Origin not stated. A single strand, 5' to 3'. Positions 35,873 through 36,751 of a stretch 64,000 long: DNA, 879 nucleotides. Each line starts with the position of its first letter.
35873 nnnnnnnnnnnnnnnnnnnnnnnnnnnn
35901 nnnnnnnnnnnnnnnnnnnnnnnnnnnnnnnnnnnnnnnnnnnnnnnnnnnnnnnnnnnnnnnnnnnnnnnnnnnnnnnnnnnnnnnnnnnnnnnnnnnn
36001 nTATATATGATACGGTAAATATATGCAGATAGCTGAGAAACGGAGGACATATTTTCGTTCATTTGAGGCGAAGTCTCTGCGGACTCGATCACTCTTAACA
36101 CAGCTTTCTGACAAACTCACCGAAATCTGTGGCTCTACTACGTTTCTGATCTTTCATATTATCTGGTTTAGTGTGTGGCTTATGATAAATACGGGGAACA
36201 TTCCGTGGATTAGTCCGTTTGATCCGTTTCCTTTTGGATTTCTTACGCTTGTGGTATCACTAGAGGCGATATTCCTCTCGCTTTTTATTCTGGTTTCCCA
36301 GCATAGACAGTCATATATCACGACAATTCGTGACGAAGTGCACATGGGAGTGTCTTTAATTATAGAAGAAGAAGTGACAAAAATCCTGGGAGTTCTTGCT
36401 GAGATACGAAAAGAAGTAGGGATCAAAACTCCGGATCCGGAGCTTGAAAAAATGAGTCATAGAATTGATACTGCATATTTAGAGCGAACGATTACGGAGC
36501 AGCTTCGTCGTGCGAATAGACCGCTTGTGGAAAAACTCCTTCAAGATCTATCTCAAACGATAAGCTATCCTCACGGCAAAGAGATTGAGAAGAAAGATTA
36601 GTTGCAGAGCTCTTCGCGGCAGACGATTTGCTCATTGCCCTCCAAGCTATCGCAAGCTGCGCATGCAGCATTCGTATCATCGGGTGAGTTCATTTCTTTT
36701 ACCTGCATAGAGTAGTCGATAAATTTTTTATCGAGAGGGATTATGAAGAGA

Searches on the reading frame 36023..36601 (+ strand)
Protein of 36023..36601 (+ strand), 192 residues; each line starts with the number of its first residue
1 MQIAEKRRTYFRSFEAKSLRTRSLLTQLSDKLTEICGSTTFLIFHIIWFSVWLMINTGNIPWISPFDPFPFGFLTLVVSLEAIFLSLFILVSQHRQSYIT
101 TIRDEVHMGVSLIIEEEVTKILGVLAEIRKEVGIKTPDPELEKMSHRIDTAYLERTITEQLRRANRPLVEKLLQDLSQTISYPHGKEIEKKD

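Call 73: search_protein_families(library=pfam, proteins=[window:36023-36601:+], max_evalue=0.001)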
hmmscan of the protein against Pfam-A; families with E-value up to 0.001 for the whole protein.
window:36023-36601:+ (192 aa): 1 family
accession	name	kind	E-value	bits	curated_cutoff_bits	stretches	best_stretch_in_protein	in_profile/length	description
PF06210.16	DUF1003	-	1.3e-24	86.7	27.4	1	36-135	1-99/103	Protein of unknown function (DUF1003)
